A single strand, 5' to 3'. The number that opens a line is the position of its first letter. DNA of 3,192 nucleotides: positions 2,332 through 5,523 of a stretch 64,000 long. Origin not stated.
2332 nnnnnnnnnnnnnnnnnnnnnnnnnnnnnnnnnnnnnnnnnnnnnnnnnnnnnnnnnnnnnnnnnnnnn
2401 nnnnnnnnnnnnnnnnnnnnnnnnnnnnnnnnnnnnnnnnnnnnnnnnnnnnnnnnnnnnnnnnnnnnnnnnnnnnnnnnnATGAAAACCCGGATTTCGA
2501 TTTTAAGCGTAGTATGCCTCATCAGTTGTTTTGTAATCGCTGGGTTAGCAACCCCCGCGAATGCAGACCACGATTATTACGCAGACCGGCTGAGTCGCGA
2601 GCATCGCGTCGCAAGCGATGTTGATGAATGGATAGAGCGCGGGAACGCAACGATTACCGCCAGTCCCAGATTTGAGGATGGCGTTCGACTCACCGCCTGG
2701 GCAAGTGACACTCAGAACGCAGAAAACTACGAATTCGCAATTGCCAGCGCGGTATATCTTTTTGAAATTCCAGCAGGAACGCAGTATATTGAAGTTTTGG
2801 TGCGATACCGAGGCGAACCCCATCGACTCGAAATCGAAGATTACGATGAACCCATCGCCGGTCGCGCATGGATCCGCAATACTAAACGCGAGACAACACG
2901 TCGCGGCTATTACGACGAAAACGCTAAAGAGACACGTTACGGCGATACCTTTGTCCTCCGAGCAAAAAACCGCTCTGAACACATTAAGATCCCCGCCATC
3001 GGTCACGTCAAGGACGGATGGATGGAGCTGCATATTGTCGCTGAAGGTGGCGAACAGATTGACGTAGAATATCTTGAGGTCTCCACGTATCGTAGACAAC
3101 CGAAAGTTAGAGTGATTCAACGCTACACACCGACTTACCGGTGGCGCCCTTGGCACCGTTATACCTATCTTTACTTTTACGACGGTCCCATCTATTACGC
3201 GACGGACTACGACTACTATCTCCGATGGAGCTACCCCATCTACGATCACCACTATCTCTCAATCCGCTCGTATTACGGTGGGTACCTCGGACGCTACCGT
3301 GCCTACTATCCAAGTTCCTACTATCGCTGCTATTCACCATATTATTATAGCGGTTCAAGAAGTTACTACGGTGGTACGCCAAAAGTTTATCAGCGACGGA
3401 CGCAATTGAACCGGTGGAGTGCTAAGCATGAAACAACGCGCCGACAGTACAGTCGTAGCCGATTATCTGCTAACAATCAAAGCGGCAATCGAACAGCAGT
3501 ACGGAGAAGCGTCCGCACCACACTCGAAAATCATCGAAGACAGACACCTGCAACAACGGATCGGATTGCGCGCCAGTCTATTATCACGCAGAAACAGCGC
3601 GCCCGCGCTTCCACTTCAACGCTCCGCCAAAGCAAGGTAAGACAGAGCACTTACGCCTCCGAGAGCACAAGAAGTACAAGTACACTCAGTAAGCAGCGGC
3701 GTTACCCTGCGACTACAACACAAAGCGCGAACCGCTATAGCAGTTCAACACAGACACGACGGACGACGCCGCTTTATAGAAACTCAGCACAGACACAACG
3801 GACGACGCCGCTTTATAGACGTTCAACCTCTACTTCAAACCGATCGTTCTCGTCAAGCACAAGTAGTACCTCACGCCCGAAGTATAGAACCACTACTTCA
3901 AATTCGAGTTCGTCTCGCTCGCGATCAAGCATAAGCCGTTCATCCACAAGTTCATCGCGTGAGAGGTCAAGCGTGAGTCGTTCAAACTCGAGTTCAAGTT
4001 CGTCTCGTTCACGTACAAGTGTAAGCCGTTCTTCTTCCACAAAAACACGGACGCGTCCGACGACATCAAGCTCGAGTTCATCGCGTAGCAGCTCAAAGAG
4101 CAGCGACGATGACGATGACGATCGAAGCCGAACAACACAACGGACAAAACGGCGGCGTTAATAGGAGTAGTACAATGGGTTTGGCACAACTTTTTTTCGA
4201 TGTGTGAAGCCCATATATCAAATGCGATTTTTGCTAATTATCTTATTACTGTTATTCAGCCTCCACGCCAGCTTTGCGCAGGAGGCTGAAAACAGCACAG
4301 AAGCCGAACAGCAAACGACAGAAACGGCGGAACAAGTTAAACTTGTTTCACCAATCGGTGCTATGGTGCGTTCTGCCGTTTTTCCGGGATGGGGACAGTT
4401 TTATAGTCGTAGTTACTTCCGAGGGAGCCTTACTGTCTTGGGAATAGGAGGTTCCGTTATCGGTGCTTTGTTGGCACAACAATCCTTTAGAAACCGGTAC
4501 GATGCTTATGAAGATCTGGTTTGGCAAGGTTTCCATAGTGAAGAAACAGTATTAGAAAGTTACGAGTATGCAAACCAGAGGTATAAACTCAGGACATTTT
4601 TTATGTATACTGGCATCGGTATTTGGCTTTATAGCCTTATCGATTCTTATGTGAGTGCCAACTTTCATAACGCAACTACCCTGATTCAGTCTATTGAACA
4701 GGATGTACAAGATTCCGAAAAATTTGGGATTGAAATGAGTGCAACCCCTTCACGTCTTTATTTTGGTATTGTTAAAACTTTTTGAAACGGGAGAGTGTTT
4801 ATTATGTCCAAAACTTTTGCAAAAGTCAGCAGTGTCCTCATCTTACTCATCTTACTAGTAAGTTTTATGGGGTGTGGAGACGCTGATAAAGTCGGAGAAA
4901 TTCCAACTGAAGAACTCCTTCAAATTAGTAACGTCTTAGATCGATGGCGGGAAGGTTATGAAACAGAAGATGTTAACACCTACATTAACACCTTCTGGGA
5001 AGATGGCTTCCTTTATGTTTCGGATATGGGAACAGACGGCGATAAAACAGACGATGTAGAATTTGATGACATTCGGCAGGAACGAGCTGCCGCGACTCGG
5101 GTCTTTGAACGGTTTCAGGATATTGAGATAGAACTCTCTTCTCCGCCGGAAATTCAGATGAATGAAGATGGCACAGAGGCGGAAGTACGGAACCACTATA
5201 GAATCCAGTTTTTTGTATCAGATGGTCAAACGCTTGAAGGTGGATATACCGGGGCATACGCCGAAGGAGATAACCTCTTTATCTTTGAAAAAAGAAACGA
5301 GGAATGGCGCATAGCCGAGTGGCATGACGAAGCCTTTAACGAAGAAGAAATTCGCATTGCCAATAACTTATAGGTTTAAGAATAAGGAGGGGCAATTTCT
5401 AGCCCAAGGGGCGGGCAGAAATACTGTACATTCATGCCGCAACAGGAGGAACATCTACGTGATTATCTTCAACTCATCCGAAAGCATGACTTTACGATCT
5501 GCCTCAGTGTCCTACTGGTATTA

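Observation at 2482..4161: Secreted protein with a Tyr-rich block and a eukaryote-like Ser/Arg-rich tail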

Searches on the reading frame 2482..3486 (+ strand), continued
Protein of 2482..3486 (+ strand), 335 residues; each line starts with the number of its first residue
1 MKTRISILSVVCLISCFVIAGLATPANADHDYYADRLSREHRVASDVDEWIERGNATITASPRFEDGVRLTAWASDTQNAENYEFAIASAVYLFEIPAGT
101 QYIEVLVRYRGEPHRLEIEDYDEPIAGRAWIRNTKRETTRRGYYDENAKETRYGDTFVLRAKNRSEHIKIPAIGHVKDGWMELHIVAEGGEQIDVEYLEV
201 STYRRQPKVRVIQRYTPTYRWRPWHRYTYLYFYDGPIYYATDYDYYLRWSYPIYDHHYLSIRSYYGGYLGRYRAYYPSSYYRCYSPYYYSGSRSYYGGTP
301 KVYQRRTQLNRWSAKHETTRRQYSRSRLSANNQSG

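Call 38: list_cluster_members(proteins=[P0121, P0122, P0124, P0127, P0131, P0135, P0137, P0142, P0144, P0150])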
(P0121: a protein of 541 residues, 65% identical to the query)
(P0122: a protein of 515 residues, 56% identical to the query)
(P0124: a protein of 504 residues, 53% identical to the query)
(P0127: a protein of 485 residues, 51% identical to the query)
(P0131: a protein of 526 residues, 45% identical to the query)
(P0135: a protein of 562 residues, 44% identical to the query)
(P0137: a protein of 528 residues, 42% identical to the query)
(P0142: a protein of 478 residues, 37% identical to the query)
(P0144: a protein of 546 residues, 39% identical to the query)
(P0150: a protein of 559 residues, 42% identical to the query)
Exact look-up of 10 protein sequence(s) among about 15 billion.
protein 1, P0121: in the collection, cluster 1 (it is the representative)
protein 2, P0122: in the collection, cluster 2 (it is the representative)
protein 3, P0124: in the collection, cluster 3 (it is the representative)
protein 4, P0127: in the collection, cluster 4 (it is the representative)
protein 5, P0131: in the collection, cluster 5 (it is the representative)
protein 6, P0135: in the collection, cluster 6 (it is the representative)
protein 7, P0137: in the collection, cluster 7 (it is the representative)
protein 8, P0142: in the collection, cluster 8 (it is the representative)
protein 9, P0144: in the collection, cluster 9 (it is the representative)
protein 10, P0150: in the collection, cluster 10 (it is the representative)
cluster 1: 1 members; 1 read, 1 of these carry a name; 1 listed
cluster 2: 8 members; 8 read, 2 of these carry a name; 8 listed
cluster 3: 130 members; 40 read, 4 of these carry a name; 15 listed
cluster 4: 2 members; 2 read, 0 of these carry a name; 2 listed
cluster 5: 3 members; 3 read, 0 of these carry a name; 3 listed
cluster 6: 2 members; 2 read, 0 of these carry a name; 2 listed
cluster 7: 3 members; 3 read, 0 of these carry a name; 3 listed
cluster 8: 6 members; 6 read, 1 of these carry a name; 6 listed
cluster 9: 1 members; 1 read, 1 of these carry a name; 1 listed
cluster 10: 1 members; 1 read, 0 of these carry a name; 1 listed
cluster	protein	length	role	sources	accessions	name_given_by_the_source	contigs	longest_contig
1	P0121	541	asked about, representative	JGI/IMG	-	hypothetical protein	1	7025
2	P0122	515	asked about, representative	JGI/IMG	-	-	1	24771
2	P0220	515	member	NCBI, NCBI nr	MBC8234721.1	hypothetical protein H8E77_34690 [bacterium] | hypothetical protein [bacterium]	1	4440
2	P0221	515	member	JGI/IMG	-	hypothetical protein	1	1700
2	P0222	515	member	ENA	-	-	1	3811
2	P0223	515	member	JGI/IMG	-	-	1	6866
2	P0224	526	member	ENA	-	-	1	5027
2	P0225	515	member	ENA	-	-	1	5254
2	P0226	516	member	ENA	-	-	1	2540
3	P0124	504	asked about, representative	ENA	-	-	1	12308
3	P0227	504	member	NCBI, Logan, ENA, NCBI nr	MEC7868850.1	MAG: hypothetical protein VYE00_14515 [Candidatus Poribacteria bacterium] | hypothetical protein [Candidatus Poribacteria bacterium]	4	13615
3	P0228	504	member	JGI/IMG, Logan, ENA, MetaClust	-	\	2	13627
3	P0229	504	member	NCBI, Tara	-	strand:+ start:1290 stop:2804 length:1515 start_codon:yes stop_codon:yes ...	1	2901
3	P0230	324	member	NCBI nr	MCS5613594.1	hypothetical protein [Candidatus Poribacteria bacterium]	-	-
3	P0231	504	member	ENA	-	-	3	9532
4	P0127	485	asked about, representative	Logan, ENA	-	-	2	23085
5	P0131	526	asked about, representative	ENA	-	-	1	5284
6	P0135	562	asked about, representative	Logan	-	-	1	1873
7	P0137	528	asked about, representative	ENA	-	-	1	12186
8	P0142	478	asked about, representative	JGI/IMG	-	hypothetical protein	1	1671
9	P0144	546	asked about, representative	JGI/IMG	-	hypothetical protein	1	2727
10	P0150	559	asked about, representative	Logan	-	-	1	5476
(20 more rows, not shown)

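Call 45: find_encoding_contigs(protein=P0167, flank=8000, max_places=1)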
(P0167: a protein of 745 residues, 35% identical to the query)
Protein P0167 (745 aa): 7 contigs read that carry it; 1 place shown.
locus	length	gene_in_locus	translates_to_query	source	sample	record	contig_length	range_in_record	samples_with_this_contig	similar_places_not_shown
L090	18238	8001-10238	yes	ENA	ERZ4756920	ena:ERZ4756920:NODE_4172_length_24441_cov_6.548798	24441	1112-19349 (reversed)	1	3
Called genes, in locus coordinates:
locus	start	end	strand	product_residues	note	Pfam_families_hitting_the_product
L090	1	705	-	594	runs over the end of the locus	PF17297:PEPCK_N, PF00821:PEPCK_GTP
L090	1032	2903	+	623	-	PF02730:AFOR_N, PF01314:AFOR_C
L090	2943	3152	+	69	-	PF04255:DUF433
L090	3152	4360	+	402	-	PF03453:MoeA_N, PF00994:MoCF_biosynth, PF03454:MoeA_C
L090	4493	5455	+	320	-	PF04055:Radical_SAM, PF06463:Mob_synth_C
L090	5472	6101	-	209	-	PF04403:PqiA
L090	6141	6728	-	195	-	-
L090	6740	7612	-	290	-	PF00348:polyprenyl_synt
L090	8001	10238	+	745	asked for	-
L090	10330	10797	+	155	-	PF00210:Ferritin, PF02915:Rubrerythrin (weak)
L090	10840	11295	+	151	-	PF20935:DUF6847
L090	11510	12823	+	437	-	PF01011:PQQ (faint), PF13360:PQQ_2, PF13570:Beta-prop_ACSF4 (weak), PF13360:PQQ_2 (weak)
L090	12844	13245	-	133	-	-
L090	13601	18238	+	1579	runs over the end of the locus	PF01835:MG2 (faint), PF23381:Beta-prop_IFT122_1st, PF13360:PQQ_2, PF13570:Beta-prop_ACSF4, PF25174:Beta-prop_THOC3 (weak), PF23414:Beta-prop_EML_2 (weak)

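Call 57: list_cluster_members(proteins=[P0145, P0146, P0147, P0148, P0149, P0151, P0163, P0164, P0185, P0201])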
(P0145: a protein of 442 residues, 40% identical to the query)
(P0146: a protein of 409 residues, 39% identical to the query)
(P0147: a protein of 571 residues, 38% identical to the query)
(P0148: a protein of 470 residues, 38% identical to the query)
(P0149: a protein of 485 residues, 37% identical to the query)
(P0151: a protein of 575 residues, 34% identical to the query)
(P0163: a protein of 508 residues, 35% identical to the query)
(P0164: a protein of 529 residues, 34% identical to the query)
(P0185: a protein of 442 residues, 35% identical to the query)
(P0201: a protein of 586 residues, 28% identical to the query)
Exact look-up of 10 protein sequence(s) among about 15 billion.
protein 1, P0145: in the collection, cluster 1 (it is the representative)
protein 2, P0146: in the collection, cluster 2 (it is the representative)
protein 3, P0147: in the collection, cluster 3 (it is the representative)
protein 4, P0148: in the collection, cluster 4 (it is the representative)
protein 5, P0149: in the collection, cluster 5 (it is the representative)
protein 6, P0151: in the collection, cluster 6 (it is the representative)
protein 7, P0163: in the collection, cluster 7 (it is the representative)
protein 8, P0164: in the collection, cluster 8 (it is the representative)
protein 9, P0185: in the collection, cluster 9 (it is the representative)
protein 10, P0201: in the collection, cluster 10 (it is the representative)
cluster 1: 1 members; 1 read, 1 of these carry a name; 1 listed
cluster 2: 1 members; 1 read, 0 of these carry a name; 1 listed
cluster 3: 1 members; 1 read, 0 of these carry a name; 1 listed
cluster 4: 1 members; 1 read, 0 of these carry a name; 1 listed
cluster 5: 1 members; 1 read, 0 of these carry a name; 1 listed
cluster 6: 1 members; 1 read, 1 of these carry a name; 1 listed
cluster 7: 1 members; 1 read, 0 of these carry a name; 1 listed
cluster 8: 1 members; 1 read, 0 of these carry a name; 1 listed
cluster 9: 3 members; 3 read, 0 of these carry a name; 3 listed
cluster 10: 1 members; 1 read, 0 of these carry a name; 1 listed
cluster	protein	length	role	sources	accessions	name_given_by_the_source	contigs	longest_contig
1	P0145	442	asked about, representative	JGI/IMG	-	hypothetical protein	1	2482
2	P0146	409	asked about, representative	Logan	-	-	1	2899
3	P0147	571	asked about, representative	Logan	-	-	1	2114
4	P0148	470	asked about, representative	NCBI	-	-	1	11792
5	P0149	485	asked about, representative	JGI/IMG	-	-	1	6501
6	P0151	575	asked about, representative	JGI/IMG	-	hypothetical protein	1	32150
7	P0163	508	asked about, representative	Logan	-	-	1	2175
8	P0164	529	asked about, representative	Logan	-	-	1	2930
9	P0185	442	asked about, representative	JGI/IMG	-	-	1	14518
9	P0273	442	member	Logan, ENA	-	-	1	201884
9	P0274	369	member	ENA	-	-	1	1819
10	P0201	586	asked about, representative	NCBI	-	-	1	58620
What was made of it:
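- Tried and rejected: A second cluster look-up gave no names (call 57).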

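Call 58: find_encoding_contigs(protein=P0151, flank=8000, max_places=1)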
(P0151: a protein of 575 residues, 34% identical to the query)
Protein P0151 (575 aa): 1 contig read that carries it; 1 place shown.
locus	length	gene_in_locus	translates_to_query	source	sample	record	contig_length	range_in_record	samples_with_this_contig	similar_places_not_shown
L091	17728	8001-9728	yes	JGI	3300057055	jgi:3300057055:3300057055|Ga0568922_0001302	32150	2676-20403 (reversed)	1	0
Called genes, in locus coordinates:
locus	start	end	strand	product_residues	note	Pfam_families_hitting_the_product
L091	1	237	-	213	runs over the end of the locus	-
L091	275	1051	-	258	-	PF01869:BcrAD_BadFG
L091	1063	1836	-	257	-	PF00378:ECH_1, PF16113:ECH_2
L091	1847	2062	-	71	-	PF00364:Biotin_lipoyl, PF01597:GCV_H, PF13375:RnfC_N (weak), PF25917:BSH_RND, PF25919:BSH_CusB (faint), PF25973:BSH_CzcB (faint), PF25997:BSH_YhbJ (weak), PF25984:BSH_YknX (faint)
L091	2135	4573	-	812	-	PF22590:Cas3-like_C_2 (faint), PF17191:RecG_wedge, PF01336:tRNA_anti-codon (weak), PF04851:ResIII, PF00270:DEAD, PF00271:Helicase_C, PF19833:RecG_dom3_C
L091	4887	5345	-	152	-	-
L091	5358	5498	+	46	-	-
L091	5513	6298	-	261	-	PF01061:ABC2_membrane, PF12698:ABC2_membrane_3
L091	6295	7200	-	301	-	PF00005:ABC_tran, PF13304:AAA_21 (weak)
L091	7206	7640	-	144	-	PF13279:4HBT_2, PF03061:4HBT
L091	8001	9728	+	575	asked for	-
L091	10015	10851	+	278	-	PF09587:PGA_cap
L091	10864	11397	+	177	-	PF09587:PGA_cap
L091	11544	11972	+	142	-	PF03692:CxxCxxCC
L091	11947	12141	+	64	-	-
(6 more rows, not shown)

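Call 59: find_encoding_contigs(protein=P0201, flank=8000, max_places=1)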
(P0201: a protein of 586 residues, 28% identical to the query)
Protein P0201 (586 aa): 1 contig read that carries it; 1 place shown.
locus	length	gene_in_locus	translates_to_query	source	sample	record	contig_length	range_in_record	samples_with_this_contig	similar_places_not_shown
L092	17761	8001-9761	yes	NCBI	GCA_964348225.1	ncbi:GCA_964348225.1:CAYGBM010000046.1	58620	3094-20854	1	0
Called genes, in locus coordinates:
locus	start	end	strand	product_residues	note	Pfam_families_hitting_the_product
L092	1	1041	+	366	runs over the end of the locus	PF02618:YceG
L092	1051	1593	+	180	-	PF01965:DJ-1_PfpI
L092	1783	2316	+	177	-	PF00466:Ribosomal_L10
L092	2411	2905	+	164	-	PF16320:Ribosomal_L12_N, PF00542:Ribosomal_L12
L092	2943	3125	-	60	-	-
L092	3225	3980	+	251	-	PF16320:Ribosomal_L12_N (faint)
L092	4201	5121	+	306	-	-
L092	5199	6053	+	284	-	-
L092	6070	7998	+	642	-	-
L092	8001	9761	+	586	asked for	-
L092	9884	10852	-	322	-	-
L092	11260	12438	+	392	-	PF08495:FIST, PF10442:FIST_C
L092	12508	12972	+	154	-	-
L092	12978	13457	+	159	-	-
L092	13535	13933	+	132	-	-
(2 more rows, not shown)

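Call 60: find_encoding_contigs(protein=P0273, flank=8000, max_places=1)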
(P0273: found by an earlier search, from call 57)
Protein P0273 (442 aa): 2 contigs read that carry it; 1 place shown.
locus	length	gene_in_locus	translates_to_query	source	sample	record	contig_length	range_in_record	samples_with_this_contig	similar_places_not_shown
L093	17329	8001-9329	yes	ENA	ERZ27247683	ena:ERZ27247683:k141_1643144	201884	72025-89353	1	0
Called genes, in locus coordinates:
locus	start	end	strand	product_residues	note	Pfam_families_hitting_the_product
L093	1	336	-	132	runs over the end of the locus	PF07883:Cupin_2 (weak)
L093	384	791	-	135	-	-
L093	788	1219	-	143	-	PF00293:NUDIX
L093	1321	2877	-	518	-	PF02074:Peptidase_M32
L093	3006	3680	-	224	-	PF09335:VTT_dom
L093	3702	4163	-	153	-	PF18967:PycTM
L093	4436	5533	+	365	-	-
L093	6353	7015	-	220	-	-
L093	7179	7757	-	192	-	-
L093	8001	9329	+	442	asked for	-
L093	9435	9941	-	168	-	PF27226:AF_1845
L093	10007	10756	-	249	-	PF02535:Zip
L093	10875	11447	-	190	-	-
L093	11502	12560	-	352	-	PF02618:YceG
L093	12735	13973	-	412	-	PF03979:Sigma70_r1_1 (weak), PF00140:Sigma70_r1_2, PF04542:Sigma70_r2, PF04539:Sigma70_r3, PF04545:Sigma70_r4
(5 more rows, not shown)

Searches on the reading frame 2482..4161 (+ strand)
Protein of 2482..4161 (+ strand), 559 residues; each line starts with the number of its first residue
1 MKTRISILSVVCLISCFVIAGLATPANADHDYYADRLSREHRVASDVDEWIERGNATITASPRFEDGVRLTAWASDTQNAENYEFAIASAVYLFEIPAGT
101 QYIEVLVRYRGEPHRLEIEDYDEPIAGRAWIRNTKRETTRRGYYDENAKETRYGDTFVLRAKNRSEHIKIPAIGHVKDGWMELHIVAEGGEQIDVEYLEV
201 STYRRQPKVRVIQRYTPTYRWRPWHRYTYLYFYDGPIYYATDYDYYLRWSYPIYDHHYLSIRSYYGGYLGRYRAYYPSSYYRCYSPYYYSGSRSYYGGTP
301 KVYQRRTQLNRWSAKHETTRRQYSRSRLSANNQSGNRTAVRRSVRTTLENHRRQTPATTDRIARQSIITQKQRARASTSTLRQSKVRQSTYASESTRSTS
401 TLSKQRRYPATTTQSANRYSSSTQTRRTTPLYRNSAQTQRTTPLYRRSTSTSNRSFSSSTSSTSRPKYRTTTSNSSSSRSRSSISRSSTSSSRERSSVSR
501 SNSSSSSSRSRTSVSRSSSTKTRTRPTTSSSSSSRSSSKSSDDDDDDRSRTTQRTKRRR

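Call 3: search_protein_families(library=pfam, proteins=[window:2482-4161:+], max_evalue=0.1)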
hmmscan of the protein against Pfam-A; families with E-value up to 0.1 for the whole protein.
window:2482-4161:+ (559 aa): 0 families

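Call 16: search_protein_families(library=ncbifam, proteins=[window:2482-4161:+], max_evalue=0.1)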
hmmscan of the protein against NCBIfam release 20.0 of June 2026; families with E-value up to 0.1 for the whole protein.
window:2482-4161:+ (559 aa): 0 families

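Call 73: predict_structure(alignment_id=A6)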
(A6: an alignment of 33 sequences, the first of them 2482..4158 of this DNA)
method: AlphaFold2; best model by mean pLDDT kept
length: 559 residues; sequences in the alignment: 33
mean_pLDDT: 66.4   pTM: 0.60
mean pLDDT of the five models: 66.4, 63.7, 63.4, 62.9, 62.3
residues with pLDDT >= 90: 167; 70-90: 113; 50-70: 59; < 50: 220
segments of 3 or more residues with pLDDT < 50: 24-30, 288-304, 357-368, 370-372, 378-429, 431-555, 557-559
pLDDT, mean of each block of 10 residues (from residue 1): 64 80 50 80 92 93 95 83 90 95 97 70 89 89 63 94 95 94 95 97 92 74 80 92 89 74 86 81 59 39 60 94 83 74 91 63 43 49 43 38 37 36 42 36 37 38 37 37 36 38 39 41 36 35 41 42
secondary structure, 60 per line:
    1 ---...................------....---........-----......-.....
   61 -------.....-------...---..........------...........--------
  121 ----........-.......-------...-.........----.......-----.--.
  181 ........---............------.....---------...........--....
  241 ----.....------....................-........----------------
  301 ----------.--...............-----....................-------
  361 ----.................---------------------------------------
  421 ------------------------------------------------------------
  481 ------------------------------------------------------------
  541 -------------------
elements in order: H4-22 H29-32 E36-43 E49-54 E56-60 E68-72 E86-95 E102-112 E125-132 H134-140 E152-160 E165-171 E180-188 E192-203 E210-214 H224-232 E237-240 E245-249 H256-275 H277-280 E281-284 H314-328 H334-353 H365-381
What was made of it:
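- The full-length model is ordered up to about aa 355 and disordered after that (call 73).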

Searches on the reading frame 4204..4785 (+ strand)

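Call 3: search_protein_families(library=pfam, proteins=[window:4204-4785:+], max_evalue=0.1)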
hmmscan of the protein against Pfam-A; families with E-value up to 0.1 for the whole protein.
window:4204-4785:+ (193 aa): 3 families
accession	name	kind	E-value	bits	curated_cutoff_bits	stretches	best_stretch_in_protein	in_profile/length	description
PF18935.5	DUF5683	-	4.7e-12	46.6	26.7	1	49-156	4-117/151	Family of unknown function (DUF5683)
PF20839.3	DUF5382_C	-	0.019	15.8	25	1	93-180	21-109/118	Family of unknown function (DUF5382) C-terminal domain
PF20130.4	DUF6520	-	0.041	14.7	25.4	1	1-40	1-36/83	Family of unknown function (DUF6520)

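Call 16: search_protein_families(library=ncbifam, proteins=[window:4204-4785:+], max_evalue=0.1)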
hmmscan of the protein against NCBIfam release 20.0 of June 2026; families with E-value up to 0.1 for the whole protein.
window:4204-4785:+ (193 aa): 1 family
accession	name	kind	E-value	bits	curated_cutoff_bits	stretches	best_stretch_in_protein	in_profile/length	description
NF047756.1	LIC11435_fam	equivalog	2.2e-05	23.5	380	1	26-70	167-211/360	LIC11435 family protein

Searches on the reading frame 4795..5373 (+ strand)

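Call 3: search_protein_families(library=pfam, proteins=[window:4795-5373:+], max_evalue=0.1)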
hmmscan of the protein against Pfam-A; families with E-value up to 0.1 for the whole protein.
window:4795-5373:+ (192 aa): 2 families
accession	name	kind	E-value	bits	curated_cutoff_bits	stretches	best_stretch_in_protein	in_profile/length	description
PF13577.12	SnoaL_4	-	3.7e-05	24.2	24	1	39-177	4-126/126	SnoaL-like domain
PF13474.12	SnoaL_3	-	0.033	15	22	0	44-177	1-115/121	SnoaL-like domain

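Call 16: search_protein_families(library=ncbifam, proteins=[window:4795-5373:+], max_evalue=0.1)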
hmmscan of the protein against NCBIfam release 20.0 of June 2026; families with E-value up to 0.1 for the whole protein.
window:4795-5373:+ (192 aa): 3 families
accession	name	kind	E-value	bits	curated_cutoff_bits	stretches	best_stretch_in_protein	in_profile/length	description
TIGR02246.1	TIGR02246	subfamily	0.0074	16.3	33.95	1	43-75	5-38/128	SgcJ/EcaC family oxidoreductase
NF047780.1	LIC12708_fam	subfamily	0.024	13.5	150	0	13-78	7-74/391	LIC_12708 family protein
NF045995.1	MAG0865_DivIVA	hypoth_equivalog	0.07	13.3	55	0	53-69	18-34/69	MAG0865 family DivIVA-related protein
